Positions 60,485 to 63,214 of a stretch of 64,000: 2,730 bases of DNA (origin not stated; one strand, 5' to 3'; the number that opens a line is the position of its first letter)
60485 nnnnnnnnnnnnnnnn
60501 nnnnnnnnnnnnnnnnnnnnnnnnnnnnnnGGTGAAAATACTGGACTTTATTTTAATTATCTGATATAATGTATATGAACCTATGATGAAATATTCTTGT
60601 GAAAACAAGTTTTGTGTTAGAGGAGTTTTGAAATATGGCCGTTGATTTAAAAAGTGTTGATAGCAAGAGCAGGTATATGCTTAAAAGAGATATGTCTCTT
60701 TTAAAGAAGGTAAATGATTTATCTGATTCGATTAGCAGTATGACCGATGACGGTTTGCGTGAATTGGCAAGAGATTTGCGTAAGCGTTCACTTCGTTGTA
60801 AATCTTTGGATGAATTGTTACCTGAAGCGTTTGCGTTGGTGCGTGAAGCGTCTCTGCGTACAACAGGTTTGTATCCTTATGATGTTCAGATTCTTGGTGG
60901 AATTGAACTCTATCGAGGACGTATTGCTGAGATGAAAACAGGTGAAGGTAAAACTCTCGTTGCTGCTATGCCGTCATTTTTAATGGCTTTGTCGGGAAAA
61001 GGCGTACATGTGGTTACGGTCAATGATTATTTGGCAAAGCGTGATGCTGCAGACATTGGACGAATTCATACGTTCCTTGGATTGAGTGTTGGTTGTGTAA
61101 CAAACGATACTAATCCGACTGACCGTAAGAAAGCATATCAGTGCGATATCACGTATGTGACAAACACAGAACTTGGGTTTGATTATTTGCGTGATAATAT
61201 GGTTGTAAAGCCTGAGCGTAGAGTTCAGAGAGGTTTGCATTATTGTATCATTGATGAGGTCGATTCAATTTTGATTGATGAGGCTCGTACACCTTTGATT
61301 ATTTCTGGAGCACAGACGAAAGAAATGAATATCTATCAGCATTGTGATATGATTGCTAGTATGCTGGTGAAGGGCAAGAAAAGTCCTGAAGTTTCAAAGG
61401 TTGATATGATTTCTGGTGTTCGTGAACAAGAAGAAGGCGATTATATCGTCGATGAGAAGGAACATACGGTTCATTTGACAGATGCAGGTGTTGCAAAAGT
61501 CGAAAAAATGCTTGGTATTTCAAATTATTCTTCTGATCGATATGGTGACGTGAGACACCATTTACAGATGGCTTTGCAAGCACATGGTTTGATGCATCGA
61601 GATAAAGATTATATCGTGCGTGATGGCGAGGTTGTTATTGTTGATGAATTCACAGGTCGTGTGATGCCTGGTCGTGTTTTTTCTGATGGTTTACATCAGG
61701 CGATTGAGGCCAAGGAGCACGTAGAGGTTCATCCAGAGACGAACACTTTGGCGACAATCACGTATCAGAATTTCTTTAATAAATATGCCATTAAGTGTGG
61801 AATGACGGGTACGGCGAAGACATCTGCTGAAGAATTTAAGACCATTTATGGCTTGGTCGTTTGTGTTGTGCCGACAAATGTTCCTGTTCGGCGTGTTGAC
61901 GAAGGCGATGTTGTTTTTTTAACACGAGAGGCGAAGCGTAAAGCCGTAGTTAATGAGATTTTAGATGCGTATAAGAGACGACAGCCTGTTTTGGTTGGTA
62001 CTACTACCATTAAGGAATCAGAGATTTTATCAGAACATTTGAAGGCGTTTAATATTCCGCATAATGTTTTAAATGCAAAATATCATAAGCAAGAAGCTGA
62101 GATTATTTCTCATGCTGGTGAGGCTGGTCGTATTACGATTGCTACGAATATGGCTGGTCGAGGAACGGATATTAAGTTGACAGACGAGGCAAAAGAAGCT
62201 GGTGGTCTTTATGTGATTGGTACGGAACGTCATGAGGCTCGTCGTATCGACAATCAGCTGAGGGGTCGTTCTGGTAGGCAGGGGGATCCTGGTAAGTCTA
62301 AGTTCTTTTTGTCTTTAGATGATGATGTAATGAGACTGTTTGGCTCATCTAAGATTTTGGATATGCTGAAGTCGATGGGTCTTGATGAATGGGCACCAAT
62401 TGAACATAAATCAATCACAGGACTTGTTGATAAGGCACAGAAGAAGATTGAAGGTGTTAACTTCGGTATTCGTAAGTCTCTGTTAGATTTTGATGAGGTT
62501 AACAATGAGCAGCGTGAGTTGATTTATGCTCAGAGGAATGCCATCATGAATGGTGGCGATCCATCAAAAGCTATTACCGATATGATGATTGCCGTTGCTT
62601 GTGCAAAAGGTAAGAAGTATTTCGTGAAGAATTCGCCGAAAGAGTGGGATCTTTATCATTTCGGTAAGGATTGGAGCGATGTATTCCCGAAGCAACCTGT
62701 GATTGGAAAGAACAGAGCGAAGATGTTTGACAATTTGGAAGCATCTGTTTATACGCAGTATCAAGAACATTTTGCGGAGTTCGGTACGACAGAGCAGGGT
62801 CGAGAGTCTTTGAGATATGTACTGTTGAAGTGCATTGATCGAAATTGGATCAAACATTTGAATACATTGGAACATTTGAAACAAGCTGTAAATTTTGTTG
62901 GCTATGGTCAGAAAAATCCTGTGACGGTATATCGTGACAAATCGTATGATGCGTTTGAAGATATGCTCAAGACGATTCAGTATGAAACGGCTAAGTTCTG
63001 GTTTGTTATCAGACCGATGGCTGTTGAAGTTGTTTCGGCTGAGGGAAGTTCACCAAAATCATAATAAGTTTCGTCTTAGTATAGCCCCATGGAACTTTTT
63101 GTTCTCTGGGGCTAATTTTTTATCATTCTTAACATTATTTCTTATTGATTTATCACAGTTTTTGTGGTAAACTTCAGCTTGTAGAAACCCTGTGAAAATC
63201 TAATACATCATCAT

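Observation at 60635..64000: Accessory SecA2-like ATPase on a mobile element, followed by a signal-peptide protein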

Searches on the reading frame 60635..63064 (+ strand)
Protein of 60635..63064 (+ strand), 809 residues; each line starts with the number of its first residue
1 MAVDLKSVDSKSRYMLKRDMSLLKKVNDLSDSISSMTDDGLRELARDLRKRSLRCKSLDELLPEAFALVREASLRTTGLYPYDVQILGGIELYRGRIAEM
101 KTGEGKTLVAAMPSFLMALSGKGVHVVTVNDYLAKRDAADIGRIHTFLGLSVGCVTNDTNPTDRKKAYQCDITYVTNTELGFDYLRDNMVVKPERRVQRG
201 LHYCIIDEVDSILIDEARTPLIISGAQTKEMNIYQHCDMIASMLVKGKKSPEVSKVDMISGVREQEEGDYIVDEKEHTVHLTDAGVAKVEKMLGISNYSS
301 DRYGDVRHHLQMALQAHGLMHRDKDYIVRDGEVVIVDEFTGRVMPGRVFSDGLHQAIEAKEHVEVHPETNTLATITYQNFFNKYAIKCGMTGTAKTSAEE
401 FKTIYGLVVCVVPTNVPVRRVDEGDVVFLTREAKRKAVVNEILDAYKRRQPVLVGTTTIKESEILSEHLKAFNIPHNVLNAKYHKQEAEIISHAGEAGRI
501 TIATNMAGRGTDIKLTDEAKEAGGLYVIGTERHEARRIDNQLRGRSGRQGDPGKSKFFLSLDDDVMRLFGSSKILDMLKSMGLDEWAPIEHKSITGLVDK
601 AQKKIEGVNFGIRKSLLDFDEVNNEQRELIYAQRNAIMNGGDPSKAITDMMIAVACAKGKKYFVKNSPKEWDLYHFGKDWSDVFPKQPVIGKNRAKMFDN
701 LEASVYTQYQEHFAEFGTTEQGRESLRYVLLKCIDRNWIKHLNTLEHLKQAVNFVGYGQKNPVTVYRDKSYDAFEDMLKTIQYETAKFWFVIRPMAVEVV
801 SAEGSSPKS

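Call 6: search_protein_families(library=pfam, proteins=[window:60635-63064:+], max_evalue=0.01)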
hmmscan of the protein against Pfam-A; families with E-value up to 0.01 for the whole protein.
window:60635-63064:+ (809 aa): 6 families
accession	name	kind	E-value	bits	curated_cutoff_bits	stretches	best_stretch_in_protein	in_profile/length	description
PF07517.20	SecA_DEAD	-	9e-118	393.2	24.6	1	8-402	5-290/290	SecA DEAD-like domain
PF21090.3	P-loop_SecA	-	3.4e-73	246.1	27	2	417-519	1-103/205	SecA P-loop domain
PF07516.18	SecA_SW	-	8.9e-52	176.5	26.7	1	588-790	1-197/200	SecA Wing and Scaffold domain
PF01043.26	SecA_PP_bind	-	3.1e-38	131.2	23.5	1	231-358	3-110/110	SecA preprotein cross-linking domain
PF00270.35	DEAD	-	1e-07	32.3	26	1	97-215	18-132/167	DEAD/DEAH box helicase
PF00271.37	Helicase_C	-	0.0029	18.3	23.5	1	436-548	4-108/110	Helicase conserved C-terminal domain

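Call 7: search_protein_families(library=ncbifam, proteins=[window:60635-63064:+], max_evalue=0.01)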
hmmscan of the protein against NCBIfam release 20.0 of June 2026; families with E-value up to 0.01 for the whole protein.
window:60635-63064:+ (809 aa): 10 families
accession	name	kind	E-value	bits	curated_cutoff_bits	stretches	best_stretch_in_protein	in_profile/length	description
NF009538.1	PRK12904.1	equivalog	1.7e-302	1005.5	814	2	8-518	6-493/814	preprotein translocase subunit SecA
TIGR00963.1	secA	equivalog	5e-287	954.3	800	2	26-516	1-473/787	preprotein translocase subunit SecA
NF006630.0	PRK09200.1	subfamily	2.1e-270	899.2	862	1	10-787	8-769/789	preprotein translocase subunit SecA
TIGR04397.1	SecA2_Bac_anthr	exception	1.8e-257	856.5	1085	1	8-786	5-767/774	accessory Sec system translocase SecA2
NF009536.0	PRK12901.1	equivalog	3.9e-233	776.9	1493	3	308-662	492-846/1118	preprotein translocase subunit SecA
TIGR03714.1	secA2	equivalog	3.2e-223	743.2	930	1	15-781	5-761/762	accessory Sec system translocase SecA2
NF012136.0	SecA2_Lm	equivalog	6.5e-191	636.2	1100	1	21-782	16-758/776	accessory Sec system translocase SecA2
TIGR04221.1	SecA2_Mycobac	equivalog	2.4e-182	608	725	2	8-682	9-664/762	accessory Sec system translocase SecA2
NF008744.0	PRK11776.1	equivalog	0.00017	20.3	524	1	427-517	221-312/460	ATP-dependent RNA helicase DbpA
TIGR00725.1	TIGR00725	hypoth_equivalog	0.00065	19.2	106.9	0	386-415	35-64/159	TIGR00725 family protein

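Call 8: search_dna_similar(query=window:60635-63064:+, collection=plasmids, mode=protein, max_rows=25)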
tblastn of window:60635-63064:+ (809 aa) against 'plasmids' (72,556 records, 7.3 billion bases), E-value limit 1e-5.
Records with a match: 148; places in all: 157; records where one place covers at least 80% of the query: 116.
Best place of each record, by identity: <60% 148.
By first word of the organism name: Lactobacillus 12; Clostridium 11; Staphylococcus 11; Escherichia 9; Sinorhizobium 5; Rhizobium 5; Listeria 4; Acinetobacter 4; Candidatus 4; Variovorax 4; and 55 more.
By predicted mobility (MOB-suite, as given by PLSDB): non-mobilizable 132; mobilizable 10; conjugative 6.
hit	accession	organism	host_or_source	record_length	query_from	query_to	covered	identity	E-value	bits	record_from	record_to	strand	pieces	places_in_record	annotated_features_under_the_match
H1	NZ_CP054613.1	Paenibacillus cellulosilyticus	cell culture,soil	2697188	16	788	96%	47.8%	0e+0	714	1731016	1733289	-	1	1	none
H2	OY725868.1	Subdoligranulum variabile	-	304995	23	792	95%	47.6%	1e-153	717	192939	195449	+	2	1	record has no annotation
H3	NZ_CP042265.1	Qingshengfaniella alkalisoli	cell culture,saline soil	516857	22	798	96%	46.7%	0e+0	654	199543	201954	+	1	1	secA: preprotein translocase subunit SecA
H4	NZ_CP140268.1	Priestia megaterium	Single cell,ginseng rhizosphere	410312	17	788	95%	47.0%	0e+0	691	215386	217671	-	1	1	secA: preprotein translocase subunit SecA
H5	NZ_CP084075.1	Fusobacterium vincentii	-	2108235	23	803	97%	46.3%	0e+0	684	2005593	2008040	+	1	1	none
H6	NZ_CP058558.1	Alkaliphilus sp. B6464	-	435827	25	792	95%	46.6%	0e+0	667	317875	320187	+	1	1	secA: preprotein translocase subunit SecA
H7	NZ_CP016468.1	Latilactobacillus curvatus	cell culture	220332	17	790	96%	46.1%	0e+0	676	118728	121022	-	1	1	secA: preprotein translocase subunit SecA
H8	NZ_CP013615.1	Clostridium perfringens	canine,Pure culture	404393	10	792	97%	44.9%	0e+0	658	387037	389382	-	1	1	none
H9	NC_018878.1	Bacillus thuringiensis Bt407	-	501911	6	793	97%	44.6%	0e+0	634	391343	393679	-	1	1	secA: preprotein translocase subunit SecA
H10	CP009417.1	Jeotgalibacillus malaysiensis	-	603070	9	781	96%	45.5%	0e+0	633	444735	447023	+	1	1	protein translocase subunit SecA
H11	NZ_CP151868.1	Bacillus thuringiensis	tobacco,mixed culture,leaves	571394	5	788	97%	44.8%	0e+0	669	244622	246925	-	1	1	secA: preprotein translocase subunit SecA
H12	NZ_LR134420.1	Legionella adelaidensis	environmental,Cooling tower water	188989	6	802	99%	44.0%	0e+0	651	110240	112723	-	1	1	secA: preprotein translocase subunit SecA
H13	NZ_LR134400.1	Listeria monocytogenes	Homo sapiens,Vein blood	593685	17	788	95%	45.2%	0e+0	654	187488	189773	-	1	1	secA: preprotein translocase subunit SecA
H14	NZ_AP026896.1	Aeromonas caviae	Microbe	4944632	6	782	96%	44.9%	0e+0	659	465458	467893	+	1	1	none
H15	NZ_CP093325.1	Bacillus sp. N5-665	whole organism,peat soil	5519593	5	788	97%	44.4%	0e+0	665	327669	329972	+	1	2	none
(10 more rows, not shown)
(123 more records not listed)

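Call 9: search_dna_similar(query=window:60635-63064:+, collection=phages, mode=protein, max_rows=25)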
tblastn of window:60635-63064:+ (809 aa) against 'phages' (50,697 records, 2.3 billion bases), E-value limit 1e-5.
Records with a match: 30; places in all: 30; records where one place covers at least 80% of the query: 16.
Best place of each record, by identity: <60% 30.
By first word of the organism name: Bacteriophage 11; Listeria 11; Staphylococcus 4; Acinetobacter 2; Enterococcus 1; Salmonella 1.
By host as written in the record: - 13; Listeria monocytogenes 11; Staphylococcus aureus 4; Enterococcus faecalis 1; Homo sapiens 1.
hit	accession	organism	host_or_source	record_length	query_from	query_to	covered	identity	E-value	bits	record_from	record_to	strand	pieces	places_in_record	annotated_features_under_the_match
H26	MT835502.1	Bacteriophage sp.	human fecal samples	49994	10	793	97%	52.5%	0e+0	816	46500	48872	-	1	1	record has no annotation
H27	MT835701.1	Bacteriophage sp.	human fecal samples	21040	10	790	97%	50.9%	0e+0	790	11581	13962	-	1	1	record has no annotation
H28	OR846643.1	Enterococcus phage Efs 1-1-1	Enterococcus faecalis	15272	17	790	96%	47.2%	0e+0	674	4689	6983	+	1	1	record has no annotation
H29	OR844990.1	Staphylococcus phage SA 1306 Kay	Staphylococcus aureus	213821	22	788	95%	45.8%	0e+0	673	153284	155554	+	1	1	record has no annotation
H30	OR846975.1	Listeria phage LM 4-11-1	Listeria monocytogenes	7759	17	788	95%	45.2%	0e+0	654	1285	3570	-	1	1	record has no annotation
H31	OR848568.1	Listeria phage LM 4-14-1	Listeria monocytogenes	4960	17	788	95%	45.2%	0e+0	654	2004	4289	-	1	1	record has no annotation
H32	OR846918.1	Listeria phage LM 4-11-1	Listeria monocytogenes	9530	17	788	95%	45.1%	0e+0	653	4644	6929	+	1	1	record has no annotation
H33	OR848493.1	Listeria phage LM 4-14-1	Listeria monocytogenes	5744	17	788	95%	45.1%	0e+0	653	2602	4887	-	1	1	record has no annotation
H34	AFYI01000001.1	Salmonella enterica subsp. enterica serovar Infantis str. ...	Homo sapiens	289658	6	784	96%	43.7%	0e+0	630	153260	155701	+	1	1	preprotein translocase, SecA subunit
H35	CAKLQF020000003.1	Acinetobacter phage MD-2021a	not known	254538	10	782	96%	43.9%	0e+0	644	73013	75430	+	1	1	secA: preprotein translocase subunit SecA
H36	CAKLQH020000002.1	Acinetobacter phage MD-2021a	not known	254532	10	782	96%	43.9%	0e+0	644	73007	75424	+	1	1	secA: preprotein translocase subunit SecA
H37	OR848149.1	Listeria phage LM 4-14-1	Listeria monocytogenes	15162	66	775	88%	42.0%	7e-161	524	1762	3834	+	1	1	record has no annotation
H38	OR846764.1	Listeria phage LM 4-11-1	Listeria monocytogenes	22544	66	775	88%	42.0%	7e-161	524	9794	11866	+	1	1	record has no annotation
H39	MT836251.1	Bacteriophage sp.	human fecal samples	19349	82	778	80%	45.7%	3e-104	548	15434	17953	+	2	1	record has no annotation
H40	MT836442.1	Bacteriophage sp.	human fecal samples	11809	164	808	68%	48.6%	8e-88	527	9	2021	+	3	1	record has no annotation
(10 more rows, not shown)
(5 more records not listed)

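Call 13: find_encoding_contigs(protein=window:60635-63064:+, flank=10000, max_places=10)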
Protein window:60635-63064:+ (809 aa): 1 contig read that carries it; 1 place shown.
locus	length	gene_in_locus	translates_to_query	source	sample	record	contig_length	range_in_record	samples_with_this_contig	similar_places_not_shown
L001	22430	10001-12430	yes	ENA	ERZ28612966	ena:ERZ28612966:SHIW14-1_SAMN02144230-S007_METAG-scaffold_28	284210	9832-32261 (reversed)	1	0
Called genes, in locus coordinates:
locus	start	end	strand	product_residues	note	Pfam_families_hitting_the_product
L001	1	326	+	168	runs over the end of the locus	-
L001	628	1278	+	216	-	-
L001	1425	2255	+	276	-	-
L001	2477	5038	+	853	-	PF13086:AAA_11 (faint), PF13245:AAA_19, PF13604:AAA_30, PF18335:SH3_13 (weak), PF13538:UvrD_C_2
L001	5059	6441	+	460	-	-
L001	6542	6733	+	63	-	-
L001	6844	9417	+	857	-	PF05496:RuvB_N (faint), PF00004:AAA, PF00005:ABC_tran (faint), PF01078:Mg_chelatase (faint), PF07728:AAA_5 (faint), PF17866:AAA_lid_6, PF00004:AAA, PF17866:AAA_lid_6, +5 more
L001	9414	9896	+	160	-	-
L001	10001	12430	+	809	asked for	PF07517:SecA_DEAD, PF00270:DEAD (weak), PF01043:SecA_PP_bind, PF21090:P-loop_SecA, PF07516:SecA_SW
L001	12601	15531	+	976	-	PF18655:SHIRT (weak), PF05738:Cna_B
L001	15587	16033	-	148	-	PF00383:dCMP_cyt_deam_1, PF14437:MafB19-deam (weak)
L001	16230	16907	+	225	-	-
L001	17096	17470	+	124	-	-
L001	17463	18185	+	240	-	PF01693:Cauli_VI, PF00075:RNase_H, PF13456:RVT_3 (weak)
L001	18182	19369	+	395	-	PF09903:DUF2130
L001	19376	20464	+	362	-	PF14257:DUF4349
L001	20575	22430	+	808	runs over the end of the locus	PF13306:LRR_5 (weak)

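Call 17: find_homologous_proteins(query=window:60635-63064:+, max_evalue=1e-50)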
Query window:60635-63064:+ (809 aa): 8000 proteins with E <= 1e-50 among 8000 candidates; the best 120 are listed.
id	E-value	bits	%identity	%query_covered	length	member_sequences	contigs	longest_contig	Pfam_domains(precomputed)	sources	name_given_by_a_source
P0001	0.0e+0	1823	99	100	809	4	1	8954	PF07517.21,PF00270.36,PF07516.19,PF21090.4,PF01043.27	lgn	-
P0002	0.0e+0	1124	64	98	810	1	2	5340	PF07517.21,PF00270.36,PF07516.19,PF21090.4,PF01043.27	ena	-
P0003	0.0e+0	1118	63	98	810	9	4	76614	PF07517.21,PF00270.36,PF07516.19,PF21090.4,PF01043.27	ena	-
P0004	0.0e+0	1096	62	99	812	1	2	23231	PF07517.21,PF00270.36,PF07516.19,PF21090.4,PF01043.27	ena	-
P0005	0.0e+0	1068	-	-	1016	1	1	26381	PF14428.13,PF07517.21,PF00270.36,PF07516.19,PF21090.4,PF02810.22,PF01043.27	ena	-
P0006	0.0e+0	1051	61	97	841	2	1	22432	PF07517.21,PF00270.36,PF07516.19,PF21090.4,PF01043.27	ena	-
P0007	0.0e+0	1051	62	97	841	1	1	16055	PF07517.21,PF00270.36,PF07516.19,PF21090.4,PF01043.27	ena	-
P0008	0.0e+0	1051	61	97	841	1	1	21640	PF07517.21,PF00270.36,PF07516.19,PF21090.4,PF01043.27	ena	-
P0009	0.0e+0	1051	61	97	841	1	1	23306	PF07517.21,PF00270.36,PF07516.19,PF21090.4,PF01043.27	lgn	-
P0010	0.0e+0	1050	61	97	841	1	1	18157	PF07517.21,PF00270.36,PF07516.19,PF21090.4,PF01043.27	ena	-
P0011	0.0e+0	1050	61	97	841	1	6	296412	PF07517.21,PF00270.36,PF07516.19,PF21090.4,PF01043.27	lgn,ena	-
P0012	0.0e+0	1050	61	97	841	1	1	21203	PF07517.21,PF00270.36,PF07516.19,PF21090.4,PF01043.27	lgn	-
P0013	0.0e+0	1049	61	97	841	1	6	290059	PF07517.21,PF00270.36,PF07516.19,PF21090.4,PF01043.27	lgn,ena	-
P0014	0.0e+0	1049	61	97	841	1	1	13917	PF07517.21,PF00270.36,PF07516.19,PF21090.4,PF01043.27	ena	-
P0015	0.0e+0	1049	62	97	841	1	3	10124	PF07517.21,PF00270.36,PF07516.19,PF21090.4,PF01043.27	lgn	-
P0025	0.0e+0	1019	59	97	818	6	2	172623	PF07517.21,PF00270.36,PF07516.19,PF21090.4,PF01043.27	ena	-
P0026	1.7e-295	1001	58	99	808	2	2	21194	PF07517.21,PF00270.36,PF07516.19,PF21090.4,PF01043.27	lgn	-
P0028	1.3e-286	971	57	96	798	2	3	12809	PF07517.21,PF00270.36,PF07516.19,PF21090.4,PF01043.27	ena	-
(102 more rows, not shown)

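Call 18: search_solved_structures(query=window:60635-63064:+, max_evalue=1e-20)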
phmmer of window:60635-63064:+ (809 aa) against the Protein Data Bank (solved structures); distinct sequences matched with E-value up to 1e-20: 25.
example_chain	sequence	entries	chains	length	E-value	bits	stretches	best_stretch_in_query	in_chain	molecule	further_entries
1m6n_A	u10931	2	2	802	6.5e-219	732.6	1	16-789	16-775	Preprotein translocase secA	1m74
2ibm_A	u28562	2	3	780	6.9e-219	732.5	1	16-789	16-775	Preprotein translocase secA subunit | Protein translocase subunit SecA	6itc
3jv2_A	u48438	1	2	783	6.9e-219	732.5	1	16-789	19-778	Protein translocase subunit SecA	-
3dl8_A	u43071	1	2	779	7.3e-219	732.4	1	16-789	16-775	Protein translocase subunit secA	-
7xha_A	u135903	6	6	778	7.4e-219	732.4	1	16-788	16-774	Protein translocase subunit SecA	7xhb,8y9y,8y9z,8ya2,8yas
1tf2_A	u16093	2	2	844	7.8e-219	732.3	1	16-789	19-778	Preprotein translocase secA subunit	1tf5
2ipc_A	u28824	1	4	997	7.8e-219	732.3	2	10-471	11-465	Preprotein translocase SecA subunit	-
8ya0_A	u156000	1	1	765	1.2e-218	731.7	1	26-788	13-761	Protein translocase subunit SecA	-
3iqm_A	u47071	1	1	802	1.5e-218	731.3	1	16-789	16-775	Protein translocase subunit secA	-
3iqy_A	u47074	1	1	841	5.4e-218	729.5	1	16-789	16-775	Protein translocase subunit secA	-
5eul_A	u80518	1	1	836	2.9e-213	713.9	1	16-759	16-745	Protein translocase subunit SecA, Insertion Peptide Chimera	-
4ys0_A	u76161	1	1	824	6.7e-212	709.4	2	162-788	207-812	Protein translocase subunit SecA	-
3jux_A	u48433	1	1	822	7.2e-212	709.3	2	162-787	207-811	Protein translocase subunit secA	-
3din_A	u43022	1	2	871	7.3e-212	709.2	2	162-792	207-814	Protein translocase subunit secA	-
6sxh_A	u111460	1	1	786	1.1e-208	698.8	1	9-790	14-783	Protein translocase subunit SecA 2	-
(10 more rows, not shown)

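Call 19: find_encoding_contigs(protein=P0011, flank=10000, max_places=3)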
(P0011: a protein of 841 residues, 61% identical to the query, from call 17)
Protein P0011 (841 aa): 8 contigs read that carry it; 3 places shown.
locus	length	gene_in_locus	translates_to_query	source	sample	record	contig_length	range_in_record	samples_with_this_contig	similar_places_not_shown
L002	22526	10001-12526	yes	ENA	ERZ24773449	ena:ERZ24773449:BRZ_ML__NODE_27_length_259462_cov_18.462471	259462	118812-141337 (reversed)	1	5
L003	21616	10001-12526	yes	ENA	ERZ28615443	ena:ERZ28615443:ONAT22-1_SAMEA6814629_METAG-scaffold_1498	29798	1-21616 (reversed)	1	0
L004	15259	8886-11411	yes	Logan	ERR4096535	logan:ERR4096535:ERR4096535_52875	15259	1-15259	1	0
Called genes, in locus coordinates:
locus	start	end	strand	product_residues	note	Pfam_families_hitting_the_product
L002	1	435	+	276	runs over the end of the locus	PF04203:Sortase (weak)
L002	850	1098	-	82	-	-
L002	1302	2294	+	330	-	-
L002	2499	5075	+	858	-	PF13086:AAA_11 (faint), PF13245:AAA_19, PF13604:AAA_30, PF01443:Viral_helicase1 (faint), PF13538:UvrD_C_2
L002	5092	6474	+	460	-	-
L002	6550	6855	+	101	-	-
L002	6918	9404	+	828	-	PF05496:RuvB_N (weak), PF13191:AAA_16 (faint), PF13245:AAA_19 (faint), PF20720:nSTAND3 (faint), PF00004:AAA, PF17866:AAA_lid_6, PF00004:AAA, PF17866:AAA_lid_6, +7 more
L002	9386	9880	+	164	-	PF01966:HD (faint)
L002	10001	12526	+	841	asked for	PF07517:SecA_DEAD, PF00270:DEAD (weak), PF01043:SecA_PP_bind, PF21090:P-loop_SecA, PF07516:SecA_SW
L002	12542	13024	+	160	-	PF18936:DUF5684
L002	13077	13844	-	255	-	PF00383:dCMP_cyt_deam_1, PF14437:MafB19-deam (weak)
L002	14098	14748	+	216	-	-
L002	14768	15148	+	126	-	-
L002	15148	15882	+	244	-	PF01693:Cauli_VI, PF00075:RNase_H, PF13456:RVT_3 (weak)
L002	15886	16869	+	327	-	PF14257:DUF4349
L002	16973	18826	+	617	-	-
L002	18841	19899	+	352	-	-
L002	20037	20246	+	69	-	-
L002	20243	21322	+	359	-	PF04055:Radical_SAM, PF13186:SPASM (weak)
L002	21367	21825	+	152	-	PF10502:Peptidase_S26, PF00717:Peptidase_S24 (faint)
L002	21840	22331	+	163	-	-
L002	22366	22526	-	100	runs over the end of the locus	-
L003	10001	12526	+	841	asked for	PF07517:SecA_DEAD, PF00270:DEAD (weak), PF01043:SecA_PP_bind, PF21090:P-loop_SecA, PF07516:SecA_SW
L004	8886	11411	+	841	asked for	PF07517:SecA_DEAD, PF00270:DEAD (weak), PF01043:SecA_PP_bind, PF21090:P-loop_SecA, PF07516:SecA_SW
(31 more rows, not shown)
